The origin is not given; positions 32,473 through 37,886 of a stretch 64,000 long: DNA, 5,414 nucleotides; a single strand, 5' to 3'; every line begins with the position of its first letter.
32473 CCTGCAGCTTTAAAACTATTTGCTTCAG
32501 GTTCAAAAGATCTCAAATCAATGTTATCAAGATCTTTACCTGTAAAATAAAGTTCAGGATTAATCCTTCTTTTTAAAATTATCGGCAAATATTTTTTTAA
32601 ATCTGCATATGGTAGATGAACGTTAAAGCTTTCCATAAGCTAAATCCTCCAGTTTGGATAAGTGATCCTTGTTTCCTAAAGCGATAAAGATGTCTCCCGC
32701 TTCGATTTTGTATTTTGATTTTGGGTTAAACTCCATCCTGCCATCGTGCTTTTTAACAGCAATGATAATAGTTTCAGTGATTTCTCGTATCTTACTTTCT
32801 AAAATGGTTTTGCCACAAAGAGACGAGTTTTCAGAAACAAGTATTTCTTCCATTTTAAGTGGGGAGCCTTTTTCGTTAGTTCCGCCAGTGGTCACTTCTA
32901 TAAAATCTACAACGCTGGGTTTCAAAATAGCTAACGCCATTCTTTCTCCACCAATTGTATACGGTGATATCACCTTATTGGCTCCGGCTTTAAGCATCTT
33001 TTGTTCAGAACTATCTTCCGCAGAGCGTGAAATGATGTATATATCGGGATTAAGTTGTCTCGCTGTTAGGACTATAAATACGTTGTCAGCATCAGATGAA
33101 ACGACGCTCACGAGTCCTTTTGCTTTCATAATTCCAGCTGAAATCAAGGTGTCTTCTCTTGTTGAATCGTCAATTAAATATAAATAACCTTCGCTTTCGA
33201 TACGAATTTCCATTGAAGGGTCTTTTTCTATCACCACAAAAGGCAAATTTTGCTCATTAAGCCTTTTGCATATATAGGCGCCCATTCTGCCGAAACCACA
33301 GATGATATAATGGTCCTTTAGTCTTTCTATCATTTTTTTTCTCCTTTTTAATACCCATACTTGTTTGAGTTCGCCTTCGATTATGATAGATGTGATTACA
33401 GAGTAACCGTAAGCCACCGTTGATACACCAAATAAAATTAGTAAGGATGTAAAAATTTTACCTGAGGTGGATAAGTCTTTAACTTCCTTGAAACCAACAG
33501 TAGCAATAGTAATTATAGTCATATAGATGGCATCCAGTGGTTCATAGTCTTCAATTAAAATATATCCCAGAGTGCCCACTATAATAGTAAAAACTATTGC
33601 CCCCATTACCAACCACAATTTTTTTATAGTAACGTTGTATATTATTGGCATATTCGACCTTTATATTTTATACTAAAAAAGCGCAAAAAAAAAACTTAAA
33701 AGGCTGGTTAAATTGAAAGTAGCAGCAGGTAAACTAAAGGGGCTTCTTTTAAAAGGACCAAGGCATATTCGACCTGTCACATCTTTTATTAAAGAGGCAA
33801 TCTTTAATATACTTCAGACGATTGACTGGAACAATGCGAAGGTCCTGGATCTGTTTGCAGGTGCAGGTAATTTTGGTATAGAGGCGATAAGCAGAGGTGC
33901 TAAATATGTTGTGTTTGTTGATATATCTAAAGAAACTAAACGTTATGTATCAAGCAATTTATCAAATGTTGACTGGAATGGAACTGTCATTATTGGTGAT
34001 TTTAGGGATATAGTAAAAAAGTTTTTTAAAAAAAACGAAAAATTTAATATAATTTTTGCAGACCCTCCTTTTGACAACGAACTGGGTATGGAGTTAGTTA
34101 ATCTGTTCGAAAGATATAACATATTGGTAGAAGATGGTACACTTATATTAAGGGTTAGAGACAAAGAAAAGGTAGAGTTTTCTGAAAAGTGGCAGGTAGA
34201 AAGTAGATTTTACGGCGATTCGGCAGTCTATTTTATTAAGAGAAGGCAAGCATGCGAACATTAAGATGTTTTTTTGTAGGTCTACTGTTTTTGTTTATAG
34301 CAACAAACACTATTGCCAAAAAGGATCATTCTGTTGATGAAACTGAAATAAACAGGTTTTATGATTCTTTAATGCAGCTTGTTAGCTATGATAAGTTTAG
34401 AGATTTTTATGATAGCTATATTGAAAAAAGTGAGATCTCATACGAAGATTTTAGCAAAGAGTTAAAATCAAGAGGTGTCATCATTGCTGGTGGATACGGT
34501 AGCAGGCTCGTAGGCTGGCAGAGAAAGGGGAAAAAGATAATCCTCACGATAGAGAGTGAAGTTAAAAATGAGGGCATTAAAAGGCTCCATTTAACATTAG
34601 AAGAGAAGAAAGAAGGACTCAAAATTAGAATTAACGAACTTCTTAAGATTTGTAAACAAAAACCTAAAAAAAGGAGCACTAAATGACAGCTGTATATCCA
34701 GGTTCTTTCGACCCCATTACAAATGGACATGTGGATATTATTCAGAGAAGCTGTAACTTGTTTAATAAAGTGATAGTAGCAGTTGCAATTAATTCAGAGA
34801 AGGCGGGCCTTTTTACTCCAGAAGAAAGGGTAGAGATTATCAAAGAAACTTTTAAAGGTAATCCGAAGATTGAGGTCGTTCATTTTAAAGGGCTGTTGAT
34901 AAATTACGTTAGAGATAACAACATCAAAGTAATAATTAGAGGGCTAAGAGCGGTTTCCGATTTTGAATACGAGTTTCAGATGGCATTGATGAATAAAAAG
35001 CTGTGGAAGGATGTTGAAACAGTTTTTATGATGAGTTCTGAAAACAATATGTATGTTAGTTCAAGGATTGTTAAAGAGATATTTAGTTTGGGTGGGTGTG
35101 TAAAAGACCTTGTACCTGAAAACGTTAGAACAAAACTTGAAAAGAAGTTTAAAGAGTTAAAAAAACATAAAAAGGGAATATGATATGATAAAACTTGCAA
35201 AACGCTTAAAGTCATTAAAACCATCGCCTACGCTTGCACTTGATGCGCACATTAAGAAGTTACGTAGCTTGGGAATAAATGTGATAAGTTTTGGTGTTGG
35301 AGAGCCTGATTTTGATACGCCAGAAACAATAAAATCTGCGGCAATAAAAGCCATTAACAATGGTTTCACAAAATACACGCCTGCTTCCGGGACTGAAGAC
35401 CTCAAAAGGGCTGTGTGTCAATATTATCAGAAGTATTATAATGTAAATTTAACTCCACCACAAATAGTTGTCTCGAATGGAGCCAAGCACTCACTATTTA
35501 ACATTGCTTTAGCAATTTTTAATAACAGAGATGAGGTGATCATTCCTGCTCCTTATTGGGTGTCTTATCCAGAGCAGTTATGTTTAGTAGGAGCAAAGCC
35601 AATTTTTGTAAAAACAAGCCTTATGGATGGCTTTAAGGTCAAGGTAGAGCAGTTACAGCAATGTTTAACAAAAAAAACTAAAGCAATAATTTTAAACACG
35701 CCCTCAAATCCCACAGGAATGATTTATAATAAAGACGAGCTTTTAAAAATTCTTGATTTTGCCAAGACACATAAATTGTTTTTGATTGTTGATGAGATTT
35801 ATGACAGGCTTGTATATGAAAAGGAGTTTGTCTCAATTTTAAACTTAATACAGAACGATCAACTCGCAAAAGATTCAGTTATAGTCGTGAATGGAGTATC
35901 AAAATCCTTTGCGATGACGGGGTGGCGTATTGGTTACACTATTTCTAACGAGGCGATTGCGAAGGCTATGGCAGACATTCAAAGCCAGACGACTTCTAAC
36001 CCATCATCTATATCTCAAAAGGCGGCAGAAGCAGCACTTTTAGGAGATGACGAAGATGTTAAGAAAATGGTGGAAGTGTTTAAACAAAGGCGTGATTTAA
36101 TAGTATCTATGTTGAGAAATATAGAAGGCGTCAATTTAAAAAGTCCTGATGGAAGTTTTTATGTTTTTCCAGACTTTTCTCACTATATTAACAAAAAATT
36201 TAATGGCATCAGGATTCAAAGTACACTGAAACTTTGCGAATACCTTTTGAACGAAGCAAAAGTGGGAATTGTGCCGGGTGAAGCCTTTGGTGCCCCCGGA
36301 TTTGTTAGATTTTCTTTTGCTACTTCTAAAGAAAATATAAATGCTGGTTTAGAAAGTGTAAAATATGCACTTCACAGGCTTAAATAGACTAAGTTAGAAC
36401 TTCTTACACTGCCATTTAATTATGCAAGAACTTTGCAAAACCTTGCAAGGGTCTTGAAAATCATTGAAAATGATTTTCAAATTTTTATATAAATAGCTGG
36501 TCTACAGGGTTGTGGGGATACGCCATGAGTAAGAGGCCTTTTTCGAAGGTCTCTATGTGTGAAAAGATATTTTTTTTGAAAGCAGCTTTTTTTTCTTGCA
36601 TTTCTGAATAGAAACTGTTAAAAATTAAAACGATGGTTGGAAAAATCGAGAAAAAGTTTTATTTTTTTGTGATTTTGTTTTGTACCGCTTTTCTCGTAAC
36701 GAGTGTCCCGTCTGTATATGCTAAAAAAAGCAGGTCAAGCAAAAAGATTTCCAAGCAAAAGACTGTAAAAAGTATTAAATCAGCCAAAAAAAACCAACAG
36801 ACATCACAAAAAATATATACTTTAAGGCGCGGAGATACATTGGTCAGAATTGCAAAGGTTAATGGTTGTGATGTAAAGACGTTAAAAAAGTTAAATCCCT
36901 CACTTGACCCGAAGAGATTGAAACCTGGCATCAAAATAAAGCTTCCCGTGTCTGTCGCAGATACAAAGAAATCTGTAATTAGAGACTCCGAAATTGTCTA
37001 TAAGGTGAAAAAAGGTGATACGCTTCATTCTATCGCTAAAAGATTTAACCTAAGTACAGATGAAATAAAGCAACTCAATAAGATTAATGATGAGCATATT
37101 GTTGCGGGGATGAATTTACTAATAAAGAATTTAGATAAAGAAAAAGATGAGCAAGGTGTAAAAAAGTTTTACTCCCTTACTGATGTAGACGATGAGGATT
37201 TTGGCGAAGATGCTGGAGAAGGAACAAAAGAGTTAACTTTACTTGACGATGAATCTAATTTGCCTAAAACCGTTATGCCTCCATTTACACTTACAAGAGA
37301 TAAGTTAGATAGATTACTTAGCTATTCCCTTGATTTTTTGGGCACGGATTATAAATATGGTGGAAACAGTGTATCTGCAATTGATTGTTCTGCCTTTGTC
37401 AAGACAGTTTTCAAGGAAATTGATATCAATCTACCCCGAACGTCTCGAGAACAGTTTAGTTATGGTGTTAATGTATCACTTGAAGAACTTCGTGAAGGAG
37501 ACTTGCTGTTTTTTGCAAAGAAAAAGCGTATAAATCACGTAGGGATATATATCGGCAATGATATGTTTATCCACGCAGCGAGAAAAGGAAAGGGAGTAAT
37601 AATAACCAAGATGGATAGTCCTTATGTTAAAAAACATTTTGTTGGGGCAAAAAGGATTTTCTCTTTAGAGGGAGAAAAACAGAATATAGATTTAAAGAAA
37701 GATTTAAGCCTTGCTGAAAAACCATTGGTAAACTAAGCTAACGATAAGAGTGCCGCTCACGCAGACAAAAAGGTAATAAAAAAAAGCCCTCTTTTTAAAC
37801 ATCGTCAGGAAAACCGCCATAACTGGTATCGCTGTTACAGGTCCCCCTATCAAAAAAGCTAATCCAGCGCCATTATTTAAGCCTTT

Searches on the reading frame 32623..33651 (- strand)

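Call 42: search_protein_families(library=ncbifam, proteins=[window:32623-33651:-], max_evalue=0.00001)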
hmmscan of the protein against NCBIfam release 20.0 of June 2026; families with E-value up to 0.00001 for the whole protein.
window:32623-33651:- (342 aa): 15 families
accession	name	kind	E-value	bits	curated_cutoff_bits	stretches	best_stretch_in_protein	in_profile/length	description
NF007828.0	PRK10537.1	equivalog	1e-28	100.5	425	1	39-242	180-378/403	voltage-gated potassium channel protein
NF007039.0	PRK09496.3-2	equivalog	2.1e-16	59.8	293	1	94-337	209-443/446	Trk system potassium transporter TrkA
NF007041.0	PRK09496.3-4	equivalog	1.8e-14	53.3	386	1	91-337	205-442/450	Trk system potassium transporter TrkA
NF007950.1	PRK10669.1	equivalog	3e-14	52.8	700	1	106-228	411-533/547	YbaL family putative K(+) efflux transporter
NF002924.0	PRK03562.1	equivalog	3.7e-12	45.5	752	1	102-223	389-513/623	glutathione-regulated potassium-efflux system protein KefC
NF002973.0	PRK03659.1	equivalog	1.4e-10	40.4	804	1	103-226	391-514/602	glutathione-regulated potassium-efflux system protein KefB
NF007038.0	PRK09496.2-6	equivalog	2.5e-10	39.7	374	1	116-338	4-221/445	Trk system potassium transporter TrkA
NF007034.0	PRK09496.2-1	subfamily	4.9e-10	38.9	344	1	116-333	4-213/445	Trk system potassium transporter TrkA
NF007031.0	PRK09496.1-2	equivalog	1e-09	38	289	1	112-337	233-450/458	Trk system potassium transporter TrkA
NF007033.0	PRK09496.1-5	equivalog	3.4e-09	36.3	338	1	116-336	4-218/449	Trk system potassium transporter TrkA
NF007042.0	PRK09496.3-5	equivalog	1.5e-08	33.7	467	1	116-334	4-219/466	Trk system potassium transporter TrkA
NF007036.0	PRK09496.2-3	subfamily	5.4e-07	28.7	407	1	94-330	212-439/448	Trk system potassium transporter TrkA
NF007035.0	PRK09496.2-2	equivalog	1.3e-06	27.5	521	1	114-330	2-212/455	Trk system potassium transporter TrkA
NF007043.0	PRK09496.3-6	equivalog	3.1e-06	26.2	384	1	115-202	234-323/445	Trk system potassium transporter TrkA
NF007037.0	PRK09496.2-4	equivalog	4.6e-06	25.7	445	0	96-337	221-452/454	Trk system potassium transporter TrkA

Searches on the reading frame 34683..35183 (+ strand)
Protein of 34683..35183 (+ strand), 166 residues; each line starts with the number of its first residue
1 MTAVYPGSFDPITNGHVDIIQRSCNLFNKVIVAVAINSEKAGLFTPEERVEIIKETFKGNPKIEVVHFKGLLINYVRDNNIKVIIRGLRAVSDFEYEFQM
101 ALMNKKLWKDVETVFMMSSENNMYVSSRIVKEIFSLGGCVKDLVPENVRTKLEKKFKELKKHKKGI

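Call 42: search_protein_families(library=ncbifam, proteins=[window:34683-35183:+], max_evalue=0.00001)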
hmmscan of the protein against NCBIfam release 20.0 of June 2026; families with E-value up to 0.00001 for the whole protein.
window:34683-35183:+ (166 aa): 5 families
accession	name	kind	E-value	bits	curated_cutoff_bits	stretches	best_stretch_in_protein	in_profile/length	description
TIGR01510.1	coaD_prev_kdtB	equivalog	4.2e-61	205.5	103.3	1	2-156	1-155/155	pantetheine-phosphate adenylyltransferase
TIGR00125.1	cyt_tran_rel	domain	2.3e-15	56.5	27.7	1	3-55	2-58/65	adenylyltransferase/cytidyltransferase family protein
TIGR00482.1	TIGR00482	equivalog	1.8e-07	31.4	112.45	0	5-68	2-70/194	nicotinate (nicotinamide) nucleotide adenylyltransferase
NF002243.0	PRK01153.1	subfamily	1e-06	28.4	127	1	2-149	2-151/175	nicotinamide-nucleotide adenylyltransferase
TIGR01527.1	arch_NMN_Atrans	equivalog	4.4e-06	26.3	181.2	1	3-150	2-151/167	nicotinamide-nucleotide adenylyltransferase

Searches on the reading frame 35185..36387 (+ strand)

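Call 42: search_protein_families(library=ncbifam, proteins=[window:35185-36387:+], max_evalue=0.00001)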
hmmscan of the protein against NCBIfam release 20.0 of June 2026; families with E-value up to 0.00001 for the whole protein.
window:35185-36387:+ (400 aa): 76 families (the best 25 are shown)
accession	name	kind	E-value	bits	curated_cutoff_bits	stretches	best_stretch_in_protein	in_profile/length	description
NF041091.1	asp_aminotase_Arch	equivalog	6.1e-126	420.2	550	1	6-393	2-372/376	aspartate aminotransferase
NF004769.0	PRK06107.1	equivalog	5.8e-118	394.2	617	1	3-399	5-401/402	aspartate transaminase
NF005817.0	PRK07683.1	equivalog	1.5e-90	303.7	575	1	31-394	28-379/387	aminotransferase A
NF005816.0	PRK07682.1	equivalog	7.3e-89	298.1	620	1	4-398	6-385/390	aminotransferase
NF004975.0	PRK06348.1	equivalog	5.4e-85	285.7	549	1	22-388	20-375/384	pyridoxal phosphate-dependent aminotransferase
NF041364.1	GntC_guanitoxin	equivalog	7e-84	281.7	415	1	35-392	2-353/356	guanitoxin biosynthesis PLP-dependent (S)-gamma-hydroxy-L-arginine cyclodehydratase GntC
NF004770.0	PRK06108.1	subfamily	1e-83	281.3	422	1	32-396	37-392/396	pyridoxal phosphate-dependent aminotransferase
NF006229.0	PRK08361.1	equivalog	4.6e-81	272.8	624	1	31-398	33-390/391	aspartate aminotransferase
NF005588.0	PRK07309.1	equivalog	2.7e-76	257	576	1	32-393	31-383/391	pyridoxal phosphate-dependent aminotransferase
NF005601.0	PRK07337.1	equivalog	3.1e-75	253.7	496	1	1-393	5-389/394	pyridoxal phosphate-dependent aminotransferase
NF005744.0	PRK07568.1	subfamily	1.3e-71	241.5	389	1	3-397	2-391/398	pyridoxal phosphate-dependent aminotransferase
NF006756.0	PRK09276.1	subfamily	8.7e-70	235.6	507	1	2-393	2-383/387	LL-diaminopimelate aminotransferase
NF006230.0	PRK08363.1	equivalog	4.8e-69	233.1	534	1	18-378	17-374/398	alanine aminotransferase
NF006514.0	PRK08960.1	equivalog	1.5e-67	228.1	554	1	3-398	4-387/388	pyridoxal phosphate-dependent aminotransferase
TIGR03540.1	DapC_direct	equivalog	5.3e-67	226.4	593.25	1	3-393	1-381/383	LL-diaminopimelate aminotransferase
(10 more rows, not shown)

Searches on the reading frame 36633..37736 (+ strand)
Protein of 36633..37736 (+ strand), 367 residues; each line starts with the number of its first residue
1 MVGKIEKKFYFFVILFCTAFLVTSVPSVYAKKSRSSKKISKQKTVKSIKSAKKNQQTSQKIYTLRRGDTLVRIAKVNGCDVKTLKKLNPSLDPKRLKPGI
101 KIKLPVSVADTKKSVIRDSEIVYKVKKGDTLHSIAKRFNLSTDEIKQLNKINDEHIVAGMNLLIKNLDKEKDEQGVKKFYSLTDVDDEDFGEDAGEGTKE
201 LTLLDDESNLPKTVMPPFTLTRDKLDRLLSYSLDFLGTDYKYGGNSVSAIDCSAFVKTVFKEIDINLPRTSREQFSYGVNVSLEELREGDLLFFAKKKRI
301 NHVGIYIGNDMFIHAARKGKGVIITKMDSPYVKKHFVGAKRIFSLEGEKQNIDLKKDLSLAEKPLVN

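Call 42: search_protein_families(library=ncbifam, proteins=[window:36633-37736:+], max_evalue=0.00001)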
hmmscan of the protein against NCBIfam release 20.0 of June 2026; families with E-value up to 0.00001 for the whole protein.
window:36633-37736:+ (367 aa): 19 families
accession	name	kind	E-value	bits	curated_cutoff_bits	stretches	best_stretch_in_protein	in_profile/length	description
NF008096.1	PRK10838.1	equivalog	7.9e-30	104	186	1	227-344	70-187/189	bifunctional murein DD-endopeptidase/murein LD-carboxypeptidase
NF010495.0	PRK13914.1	equivalog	4.2e-27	95.3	647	1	234-319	375-460/481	invasion associated endopeptidase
NF008050.0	PRK10783.1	equivalog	3.1e-17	62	508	1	31-164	316-447/457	murein transglycosylase D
NF038345.1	wall_hydro_RipC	exception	4.5e-16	59.2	425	1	229-329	255-353/362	peptidoglycan hydrolase RipC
TIGR02899.1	spore_safA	subfamily_domain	5.3e-15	55.1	67.85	1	66-105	3-43/44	SafA/ExsA family spore coat assembly protein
NF042931.1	SAG1386_EF1546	equivalog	6.2e-15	55.6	80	1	31-103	81-156/158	SAG1386/EF1546 family surface-associated protein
NF040883.1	amid_act_ActS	equivalog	5.5e-14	52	375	1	50-112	24-86/242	amidase activator ActS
NF040678.1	EntFM_CwpFM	equivalog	5.7e-13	48.7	720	1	229-339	316-427/430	enterotoxin EntFM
NF004974.0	PRK06347.1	equivalog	2.2e-12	46.8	701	1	33-165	453-592/592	1,4-beta-N-acetylmuramoylhydrolase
NF033742.1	NlpC_p60_RipB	exception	2.7e-11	43.5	335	1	247-328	112-192/206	NlpC/P60 family peptidoglycan endopeptidase RipB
NF046048.1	NlpC_P60_DIP1281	equivalog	5.3e-11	42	517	1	250-325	498-572/587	DIP1281 family NlpC/P60 protein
NF050804.1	CellDivDipMCaul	equivalog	1.5e-10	40.5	900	1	33-152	282-390/634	cell division endopeptidase DipM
NF033743.1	NlpC_inact_RipD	exception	4.5e-09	36.1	215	1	245-322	88-164/181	NlpC/P60 family peptidoglycan-binding protein RipD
NF033741.1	NlpC_p60_RipA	exception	1.7e-08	34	625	1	244-325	360-440/457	NlpC/P60 family peptidoglycan endopeptidase RipA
NF052398.1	Agg_Promo_Fact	equivalog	2.6e-08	34.3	170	0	117-173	25-81/202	aggregation-promoting factor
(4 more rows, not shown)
